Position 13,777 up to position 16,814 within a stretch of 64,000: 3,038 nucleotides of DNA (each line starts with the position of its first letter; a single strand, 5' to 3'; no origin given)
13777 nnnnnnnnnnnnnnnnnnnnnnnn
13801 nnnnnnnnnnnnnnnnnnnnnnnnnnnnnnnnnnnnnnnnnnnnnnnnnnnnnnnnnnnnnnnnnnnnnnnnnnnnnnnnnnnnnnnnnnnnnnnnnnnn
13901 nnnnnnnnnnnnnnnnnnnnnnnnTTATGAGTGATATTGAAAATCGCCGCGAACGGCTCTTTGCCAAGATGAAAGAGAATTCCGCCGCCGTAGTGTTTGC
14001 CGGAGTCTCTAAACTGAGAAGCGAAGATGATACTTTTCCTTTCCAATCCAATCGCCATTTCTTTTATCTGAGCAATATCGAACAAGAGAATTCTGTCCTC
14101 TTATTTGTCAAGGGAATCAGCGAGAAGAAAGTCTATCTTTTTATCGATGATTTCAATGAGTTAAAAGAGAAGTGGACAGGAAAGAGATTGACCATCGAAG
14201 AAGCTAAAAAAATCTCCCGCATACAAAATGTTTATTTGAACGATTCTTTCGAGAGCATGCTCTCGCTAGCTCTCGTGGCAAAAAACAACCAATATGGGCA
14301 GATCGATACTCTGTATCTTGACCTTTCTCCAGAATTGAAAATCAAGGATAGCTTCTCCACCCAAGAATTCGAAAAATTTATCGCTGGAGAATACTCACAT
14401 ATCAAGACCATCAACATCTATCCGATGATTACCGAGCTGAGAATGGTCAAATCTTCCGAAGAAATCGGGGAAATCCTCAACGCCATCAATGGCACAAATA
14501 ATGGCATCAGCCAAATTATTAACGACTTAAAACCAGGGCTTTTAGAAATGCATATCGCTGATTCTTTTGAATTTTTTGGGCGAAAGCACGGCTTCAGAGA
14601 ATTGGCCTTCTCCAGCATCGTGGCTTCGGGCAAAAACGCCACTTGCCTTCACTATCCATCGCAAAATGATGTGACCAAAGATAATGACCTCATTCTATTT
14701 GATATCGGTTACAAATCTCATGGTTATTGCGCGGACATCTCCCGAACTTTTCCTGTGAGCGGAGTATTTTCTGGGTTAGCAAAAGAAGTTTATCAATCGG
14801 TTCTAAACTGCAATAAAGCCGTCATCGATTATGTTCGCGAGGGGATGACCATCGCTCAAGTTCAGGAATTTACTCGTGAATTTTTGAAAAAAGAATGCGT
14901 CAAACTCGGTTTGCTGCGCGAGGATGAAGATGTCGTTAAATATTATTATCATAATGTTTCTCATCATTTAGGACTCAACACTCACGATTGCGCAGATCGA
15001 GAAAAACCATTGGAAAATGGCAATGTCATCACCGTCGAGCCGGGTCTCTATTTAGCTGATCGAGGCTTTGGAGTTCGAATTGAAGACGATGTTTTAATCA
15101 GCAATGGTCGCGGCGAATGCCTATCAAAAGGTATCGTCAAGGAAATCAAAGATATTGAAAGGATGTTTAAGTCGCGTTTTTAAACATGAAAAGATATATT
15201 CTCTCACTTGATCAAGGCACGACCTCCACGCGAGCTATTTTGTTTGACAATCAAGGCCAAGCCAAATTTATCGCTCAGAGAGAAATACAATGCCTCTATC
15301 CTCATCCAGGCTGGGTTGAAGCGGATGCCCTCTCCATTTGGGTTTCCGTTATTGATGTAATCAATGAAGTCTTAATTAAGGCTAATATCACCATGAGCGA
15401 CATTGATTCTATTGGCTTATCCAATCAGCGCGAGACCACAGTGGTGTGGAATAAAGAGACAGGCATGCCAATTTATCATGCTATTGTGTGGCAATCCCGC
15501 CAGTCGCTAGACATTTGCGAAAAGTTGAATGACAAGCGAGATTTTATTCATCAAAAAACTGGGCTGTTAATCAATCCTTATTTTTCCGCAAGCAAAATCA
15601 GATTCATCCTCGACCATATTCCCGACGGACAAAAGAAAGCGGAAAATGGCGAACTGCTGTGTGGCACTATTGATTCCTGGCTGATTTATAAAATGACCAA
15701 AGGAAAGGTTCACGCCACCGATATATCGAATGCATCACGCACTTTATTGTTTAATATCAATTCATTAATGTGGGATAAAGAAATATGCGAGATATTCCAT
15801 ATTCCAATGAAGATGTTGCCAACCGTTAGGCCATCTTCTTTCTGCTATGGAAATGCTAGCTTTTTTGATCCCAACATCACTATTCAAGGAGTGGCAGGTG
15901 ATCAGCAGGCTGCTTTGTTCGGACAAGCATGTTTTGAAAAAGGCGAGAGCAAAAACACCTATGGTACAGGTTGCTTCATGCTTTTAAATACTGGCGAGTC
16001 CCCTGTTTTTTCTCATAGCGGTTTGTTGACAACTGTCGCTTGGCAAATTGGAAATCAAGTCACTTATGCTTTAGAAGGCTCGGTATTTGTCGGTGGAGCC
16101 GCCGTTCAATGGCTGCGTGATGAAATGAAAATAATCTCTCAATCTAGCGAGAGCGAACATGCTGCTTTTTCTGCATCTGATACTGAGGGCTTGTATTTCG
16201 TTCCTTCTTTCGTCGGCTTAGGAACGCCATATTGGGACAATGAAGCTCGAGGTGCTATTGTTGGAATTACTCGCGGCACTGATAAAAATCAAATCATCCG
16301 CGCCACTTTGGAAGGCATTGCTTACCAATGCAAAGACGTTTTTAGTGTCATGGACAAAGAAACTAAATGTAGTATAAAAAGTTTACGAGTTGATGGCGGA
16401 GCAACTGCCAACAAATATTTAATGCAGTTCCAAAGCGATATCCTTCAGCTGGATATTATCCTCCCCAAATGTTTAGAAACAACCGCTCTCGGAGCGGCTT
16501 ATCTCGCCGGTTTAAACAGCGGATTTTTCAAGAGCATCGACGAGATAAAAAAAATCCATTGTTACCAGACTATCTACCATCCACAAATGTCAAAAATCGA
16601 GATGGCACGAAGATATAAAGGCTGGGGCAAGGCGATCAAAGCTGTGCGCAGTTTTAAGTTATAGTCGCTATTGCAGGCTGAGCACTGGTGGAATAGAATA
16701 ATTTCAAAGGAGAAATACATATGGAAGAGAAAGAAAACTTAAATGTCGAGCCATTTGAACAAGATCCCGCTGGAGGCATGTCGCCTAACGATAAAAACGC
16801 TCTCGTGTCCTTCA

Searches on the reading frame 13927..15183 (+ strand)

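Call 5: search_protein_families(library=pfam, proteins=[window:13927-15183:+], max_evalue=0.1)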
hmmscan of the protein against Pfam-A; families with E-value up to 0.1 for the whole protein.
window:13927-15183:+ (418 aa): 4 families
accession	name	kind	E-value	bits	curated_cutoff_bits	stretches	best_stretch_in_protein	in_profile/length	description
PF00557.29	Peptidase_M24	-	6.1e-50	170.3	23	1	185-392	5-207/208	Metallopeptidase family M24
PF05195.22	AMP_N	-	4.9e-27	94.5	24.6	1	5-117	2-115/121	Aminopeptidase P, N-terminal domain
PF20735.2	Lambda_ea8_5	-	0.024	15.7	27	1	295-351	22-79/90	Bacteriophage lambda ea8.5-related domain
PF21216.2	PepQ_N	-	0.055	13.8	27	0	7-72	13-78/152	Xaa-Pro dipeptidase, N-terminal domain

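Call 6: search_protein_families(library=ncbifam, proteins=[window:13927-15183:+], max_evalue=0.1)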
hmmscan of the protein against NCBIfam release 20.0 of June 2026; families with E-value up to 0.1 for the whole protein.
window:13927-15183:+ (418 aa): 14 families
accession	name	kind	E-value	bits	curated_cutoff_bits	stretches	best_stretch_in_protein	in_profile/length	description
NF008131.0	PRK10879.1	equivalog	9.3e-65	219.1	465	1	4-414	6-432/438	Xaa-Pro aminopeptidase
NF007310.0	PRK09795.1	equivalog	1.9e-31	109.2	393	1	168-399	121-348/361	aminopeptidase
NF040821.1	dipep_PepQ_Arch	equivalog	3.1e-29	102.1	630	1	136-401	85-340/346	Xaa-Pro dipeptidase PepQ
NF010133.0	PRK13607.1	equivalog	2.1e-20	73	339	2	165-358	152-351/443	Xaa-Pro dipeptidase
NF011720.0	PRK15173.1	subfamily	5.3e-11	42.1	420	1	164-401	105-334/343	peptidase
NF011173.0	PRK14575.1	equivalog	5.9e-11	41.9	850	1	163-401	167-397/406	putative peptidase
NF011174.0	PRK14576.1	subfamily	3.7e-10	39.2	487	1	160-325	163-326/405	putative endopeptidase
TIGR00500.1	met_pdase_I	equivalog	5.1e-08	32.7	171.35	1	228-372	62-201/247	type I methionyl aminopeptidase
NF038259.1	ectoine_DoeA_2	exception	9.6e-08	31.1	575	1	151-327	130-305/386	ectoine hydrolase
TIGR00501.1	met_pdase_II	equivalog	1.7e-07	31.1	222.65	1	195-382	20-196/295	type II methionyl aminopeptidase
TIGR02993.1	ectoine_eutD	equivalog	0.0004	19.6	613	1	167-401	151-382/391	ectoine hydrolase DoeA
NF008970.0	PRK12318.1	equivalog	0.0025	17.1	267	1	230-372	107-242/291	methionyl aminopeptidase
NF043017.1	DimsulpropLyDddP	equivalog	0.0025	16.7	600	1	231-400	266-434/443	dimethylsulfonioproprionate lyase DddP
TIGR00495.1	crvDNA_42K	hypoth_equivalog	0.0037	16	430.05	1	219-315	69-168/383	ErbB3-binding protein EBP1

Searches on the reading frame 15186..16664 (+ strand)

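Call 5: search_protein_families(library=pfam, proteins=[window:15186-16664:+], max_evalue=0.1)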
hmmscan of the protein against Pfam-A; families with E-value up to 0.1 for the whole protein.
window:15186-16664:+ (492 aa): 4 families
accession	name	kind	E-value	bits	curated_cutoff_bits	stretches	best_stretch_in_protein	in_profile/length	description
PF00370.27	FGGY_N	-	7.7e-68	229.2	28.8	1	4-246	1-245/245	FGGY family of carbohydrate kinases, N-terminal domain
PF02782.22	FGGY_C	-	1.2e-40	139.9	27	1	257-443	3-196/198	FGGY family of carbohydrate kinases, C-terminal domain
PF01869.26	BcrAD_BadFG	-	0.027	14.4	31.5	0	8-77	3-71/271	BadF/BadG/BcrA/BcrD ATPase family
PF00814.31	TsaD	-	0.051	13.7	24.8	0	326-415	167-236/264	tRNA N6-adenosine threonylcarbamoyltransferase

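Call 6: search_protein_families(library=ncbifam, proteins=[window:15186-16664:+], max_evalue=0.1)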
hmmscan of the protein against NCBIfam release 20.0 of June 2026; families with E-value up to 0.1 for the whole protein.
window:15186-16664:+ (492 aa): 12 families
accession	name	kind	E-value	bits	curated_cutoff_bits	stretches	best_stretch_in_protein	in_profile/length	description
NF000756.0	PRK00047.1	subfamily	8.7e-224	743.4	498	1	2-491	4-498/502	glycerol kinase GlpK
TIGR01311.1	glycerol_kin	equivalog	3e-202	672.4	590.35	1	4-487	2-493/496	glycerol kinase GlpK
TIGR01312.1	XylB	equivalog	1.1e-57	195.7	380.25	1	8-471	3-466/481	xylulokinase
TIGR01314.1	gntK_FGGY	equivalog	5e-40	137.5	648.55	1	4-475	1-480/505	gluconokinase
TIGR01315.1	5C_CHO_kinase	subfamily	1.3e-28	100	408.7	2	308-482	356-532/541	FGGY family pentulose kinase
NF008187.0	PRK10939.1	equivalog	1.4e-28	99.8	528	2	2-223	3-221/521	autoinducer-2 kinase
NF011601.0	PRK15027.1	equivalog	3e-26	91.9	912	1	7-458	4-449/484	xylulokinase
TIGR02628.1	fuculo_kin_coli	equivalog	6.8e-22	78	470.9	1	5-458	3-455/465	L-fuculokinase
NF003154.0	PRK04123.1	equivalog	9.4e-17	60.9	428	1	331-470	378-519/554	ribulokinase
TIGR02627.1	rhamnulo_kin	equivalog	4e-11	42.1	527.95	2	8-248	3-240/454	rhamnulokinase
TIGR01234.1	L-ribulokinase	equivalog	8.9e-11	41.2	583.25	1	321-455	361-495/536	ribulokinase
NF007925.0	PRK10640.1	equivalog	4.7e-10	38.5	639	2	3-238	4-235/489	rhamnulokinase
